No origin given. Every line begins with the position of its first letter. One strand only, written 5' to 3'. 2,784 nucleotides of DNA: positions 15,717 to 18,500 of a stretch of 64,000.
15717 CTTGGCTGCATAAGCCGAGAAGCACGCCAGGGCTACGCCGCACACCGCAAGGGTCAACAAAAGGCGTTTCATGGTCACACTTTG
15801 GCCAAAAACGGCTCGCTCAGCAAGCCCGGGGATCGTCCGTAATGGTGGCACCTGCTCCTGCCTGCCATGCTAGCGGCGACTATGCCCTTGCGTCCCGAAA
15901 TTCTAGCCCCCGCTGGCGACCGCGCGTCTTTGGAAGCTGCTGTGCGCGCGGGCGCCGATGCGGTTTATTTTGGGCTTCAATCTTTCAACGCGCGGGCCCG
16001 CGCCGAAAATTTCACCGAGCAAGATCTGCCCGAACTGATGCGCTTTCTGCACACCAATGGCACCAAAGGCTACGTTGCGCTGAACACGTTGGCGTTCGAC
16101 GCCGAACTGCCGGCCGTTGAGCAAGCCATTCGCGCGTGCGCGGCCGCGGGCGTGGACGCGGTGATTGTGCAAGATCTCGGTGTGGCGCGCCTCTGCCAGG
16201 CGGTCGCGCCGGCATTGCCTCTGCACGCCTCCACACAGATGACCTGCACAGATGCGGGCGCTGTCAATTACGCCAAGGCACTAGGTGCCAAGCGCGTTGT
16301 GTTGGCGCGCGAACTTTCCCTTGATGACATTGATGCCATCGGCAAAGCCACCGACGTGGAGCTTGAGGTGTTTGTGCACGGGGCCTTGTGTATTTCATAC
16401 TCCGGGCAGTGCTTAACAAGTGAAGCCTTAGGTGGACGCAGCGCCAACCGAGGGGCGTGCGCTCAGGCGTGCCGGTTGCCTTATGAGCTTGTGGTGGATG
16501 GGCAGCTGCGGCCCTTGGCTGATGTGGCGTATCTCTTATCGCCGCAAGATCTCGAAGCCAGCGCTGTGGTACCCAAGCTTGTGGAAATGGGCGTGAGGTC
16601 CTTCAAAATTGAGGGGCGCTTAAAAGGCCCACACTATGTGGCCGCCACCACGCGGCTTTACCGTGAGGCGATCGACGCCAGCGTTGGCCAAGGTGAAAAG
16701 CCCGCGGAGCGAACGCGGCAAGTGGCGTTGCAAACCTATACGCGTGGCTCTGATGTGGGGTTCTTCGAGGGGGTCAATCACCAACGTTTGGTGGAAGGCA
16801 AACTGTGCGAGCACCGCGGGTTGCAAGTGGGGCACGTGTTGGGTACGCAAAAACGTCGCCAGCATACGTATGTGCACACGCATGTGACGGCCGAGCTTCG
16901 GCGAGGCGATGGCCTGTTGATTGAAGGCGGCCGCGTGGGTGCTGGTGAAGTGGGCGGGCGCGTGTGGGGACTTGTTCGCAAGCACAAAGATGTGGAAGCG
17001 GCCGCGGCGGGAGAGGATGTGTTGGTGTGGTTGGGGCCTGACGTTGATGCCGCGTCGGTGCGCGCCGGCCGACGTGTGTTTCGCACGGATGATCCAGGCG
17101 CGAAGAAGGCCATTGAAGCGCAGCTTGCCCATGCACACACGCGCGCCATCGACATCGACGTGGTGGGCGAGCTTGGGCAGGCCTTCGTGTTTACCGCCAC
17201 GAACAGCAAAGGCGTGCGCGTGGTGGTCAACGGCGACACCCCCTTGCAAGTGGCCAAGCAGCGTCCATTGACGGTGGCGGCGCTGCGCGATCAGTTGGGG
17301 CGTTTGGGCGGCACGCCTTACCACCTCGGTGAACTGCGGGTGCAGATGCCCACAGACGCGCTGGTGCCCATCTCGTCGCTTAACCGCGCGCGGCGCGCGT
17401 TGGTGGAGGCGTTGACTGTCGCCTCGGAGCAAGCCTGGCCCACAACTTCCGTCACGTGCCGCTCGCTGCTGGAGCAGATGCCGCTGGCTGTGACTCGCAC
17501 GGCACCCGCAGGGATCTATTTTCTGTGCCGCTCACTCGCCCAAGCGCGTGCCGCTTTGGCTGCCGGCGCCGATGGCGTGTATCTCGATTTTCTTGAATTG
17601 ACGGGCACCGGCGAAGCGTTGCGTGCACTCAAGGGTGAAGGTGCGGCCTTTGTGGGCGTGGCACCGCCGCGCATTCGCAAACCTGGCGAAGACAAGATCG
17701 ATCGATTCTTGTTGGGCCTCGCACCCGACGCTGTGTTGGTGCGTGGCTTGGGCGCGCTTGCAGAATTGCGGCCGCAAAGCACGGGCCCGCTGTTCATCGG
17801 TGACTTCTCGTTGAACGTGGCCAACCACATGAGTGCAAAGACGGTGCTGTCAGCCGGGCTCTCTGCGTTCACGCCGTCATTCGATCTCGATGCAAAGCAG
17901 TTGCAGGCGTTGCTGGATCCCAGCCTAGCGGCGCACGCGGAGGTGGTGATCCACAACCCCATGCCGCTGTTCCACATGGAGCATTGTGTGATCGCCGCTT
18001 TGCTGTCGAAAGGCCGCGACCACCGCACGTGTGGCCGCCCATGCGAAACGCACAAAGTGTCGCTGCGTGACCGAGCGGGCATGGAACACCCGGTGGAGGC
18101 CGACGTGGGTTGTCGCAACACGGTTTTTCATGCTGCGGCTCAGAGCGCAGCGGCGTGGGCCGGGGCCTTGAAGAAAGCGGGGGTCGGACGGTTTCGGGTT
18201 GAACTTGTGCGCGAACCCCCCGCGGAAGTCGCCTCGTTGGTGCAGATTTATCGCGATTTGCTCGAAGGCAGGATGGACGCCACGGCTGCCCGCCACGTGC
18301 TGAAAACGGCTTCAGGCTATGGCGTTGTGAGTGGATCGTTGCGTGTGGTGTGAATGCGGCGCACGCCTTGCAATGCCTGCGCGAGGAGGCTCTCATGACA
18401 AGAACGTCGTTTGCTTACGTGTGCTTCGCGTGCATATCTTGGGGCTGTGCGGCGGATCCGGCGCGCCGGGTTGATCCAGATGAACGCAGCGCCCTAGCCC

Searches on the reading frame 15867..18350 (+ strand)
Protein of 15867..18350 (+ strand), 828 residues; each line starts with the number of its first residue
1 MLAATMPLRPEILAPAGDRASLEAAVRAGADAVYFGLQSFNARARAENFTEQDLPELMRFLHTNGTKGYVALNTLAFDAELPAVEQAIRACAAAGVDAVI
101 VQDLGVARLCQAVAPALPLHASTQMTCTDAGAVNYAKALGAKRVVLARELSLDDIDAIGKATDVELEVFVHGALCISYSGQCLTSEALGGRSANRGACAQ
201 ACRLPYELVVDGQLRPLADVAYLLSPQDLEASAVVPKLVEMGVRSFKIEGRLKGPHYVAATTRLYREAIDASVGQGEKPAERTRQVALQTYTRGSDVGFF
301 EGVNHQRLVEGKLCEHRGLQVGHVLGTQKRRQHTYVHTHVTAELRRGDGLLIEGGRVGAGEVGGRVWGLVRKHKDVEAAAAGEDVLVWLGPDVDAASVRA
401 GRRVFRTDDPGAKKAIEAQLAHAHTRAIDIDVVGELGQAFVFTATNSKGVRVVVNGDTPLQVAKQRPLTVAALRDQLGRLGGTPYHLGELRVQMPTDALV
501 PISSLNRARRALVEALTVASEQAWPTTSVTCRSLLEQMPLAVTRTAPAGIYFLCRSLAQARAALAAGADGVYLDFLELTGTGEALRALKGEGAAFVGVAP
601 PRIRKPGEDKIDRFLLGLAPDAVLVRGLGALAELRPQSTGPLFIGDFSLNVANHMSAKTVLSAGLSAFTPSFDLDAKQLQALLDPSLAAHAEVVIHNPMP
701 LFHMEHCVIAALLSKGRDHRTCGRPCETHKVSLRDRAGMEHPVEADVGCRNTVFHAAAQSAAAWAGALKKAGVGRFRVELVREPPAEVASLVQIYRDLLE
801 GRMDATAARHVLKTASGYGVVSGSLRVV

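Call 19: search_protein_families(library=pfam, proteins=[window:15867-18350:+], max_evalue=0.001)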
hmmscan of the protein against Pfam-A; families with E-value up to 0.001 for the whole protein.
window:15867-18350:+ (828 aa): 2 families
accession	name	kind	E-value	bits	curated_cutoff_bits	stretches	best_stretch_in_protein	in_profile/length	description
PF01136.24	Peptidase_U32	-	5.8e-91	304.4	22.4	2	82-304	2-231/233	Peptidase family U32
PF12392.13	DUF3656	-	1.3e-21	77.7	22.1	1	404-517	1-105/109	Collagenase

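Call 41: find_related_loci(query=window:15867-18350:+, collection=genome_contigs, flank=8000)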
Query window:15867-18350:+ (828 aa) in genome_contigs; peptide patterns used: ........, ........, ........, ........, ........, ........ (x = any residue, [..] = any of these).
600 stretches matched a pattern (row limit reached: there are more); 428 encode a relative of the query (tblastn E <= 1e-3); the best 80 are kept; 80 distinct loci.
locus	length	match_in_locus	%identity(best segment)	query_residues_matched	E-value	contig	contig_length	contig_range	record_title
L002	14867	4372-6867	61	1-828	0e+0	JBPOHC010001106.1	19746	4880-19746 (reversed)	MAG: Myxococcota bacterium isolate MAG_1 c_000000106849, whole genome shotgun sequence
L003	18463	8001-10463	62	9-828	0e+0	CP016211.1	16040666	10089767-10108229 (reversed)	Minicystis rosea strain DSM 24000 chromosome, complete genome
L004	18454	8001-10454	63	9-828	0e+0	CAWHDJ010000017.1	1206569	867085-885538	MAG: uncultured delta proteobacterium isolate MFD09495.bin.2.10 genome assembly, contig: contig_6119, whole genome shotg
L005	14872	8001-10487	61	9-828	0e+0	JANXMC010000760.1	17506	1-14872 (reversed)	MAG: Myxococcales bacterium isolate 336R_concoct_46_sub 336R_k141_87761, whole genome shotgun sequence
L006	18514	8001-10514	62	4-828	0e+0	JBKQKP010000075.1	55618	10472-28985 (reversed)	MAG: Polyangiaceae bacterium isolate CRr1A1B1C__bin_81 CRr1A1B1C_000000081621, whole genome shotgun sequence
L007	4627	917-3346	61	9-828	0e+0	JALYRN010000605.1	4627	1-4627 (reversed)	MAG: Myxococcota bacterium isolate MDV bin90 SD1454_NODE_9037_length_4627_cov_2.455556, whole genome shotgun sequence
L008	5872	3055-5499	63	9-825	0e+0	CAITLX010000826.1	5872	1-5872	MAG: uncultured delta proteobacterium isolate LJ-3-65m_bin-0446 genome assembly, contig: bin-0446:826/965, whole genome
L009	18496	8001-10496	60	3-828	0e+0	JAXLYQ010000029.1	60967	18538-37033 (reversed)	MAG: Polyangiaceae bacterium isolate STL-MYX17 C3.22.fa-29, whole genome shotgun sequence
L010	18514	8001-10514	60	5-828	0e+0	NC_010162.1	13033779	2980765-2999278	Sorangium cellulosum So ce56, complete sequence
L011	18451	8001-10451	64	9-828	0e+0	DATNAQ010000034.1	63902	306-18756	MAG TPA_asm: Polyangia bacterium isolate SMAG_U11165 k141_3034282, whole genome shotgun sequence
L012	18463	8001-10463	59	7-828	0e+0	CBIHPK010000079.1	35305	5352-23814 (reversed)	MAG TPA_asm: uncultured Myxococcaceae bacterium isolate SRR18156209_binner13_Refined_17 genome assembly, contig: ERZ2733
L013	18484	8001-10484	62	1-828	0e+0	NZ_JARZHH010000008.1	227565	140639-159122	Polyangium sp. 6x1 NODE_8_length_227565_cov_23.926600, whole genome shotgun sequence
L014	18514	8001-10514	60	7-828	0e+0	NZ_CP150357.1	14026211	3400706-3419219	Sorangium sp. So ce1078 chromosome, complete genome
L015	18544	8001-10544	61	1-828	0e+0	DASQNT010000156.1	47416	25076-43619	MAG TPA_asm: Polyangiaceae bacterium isolate SMAG_U10783 k141_50474, whole genome shotgun sequence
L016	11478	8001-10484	62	1-828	0e+0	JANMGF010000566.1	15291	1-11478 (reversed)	MAG: Polyangium sp. isolate OTE_70b_concoct_23 OTE_70b_k141_4359413, whole genome shotgun sequence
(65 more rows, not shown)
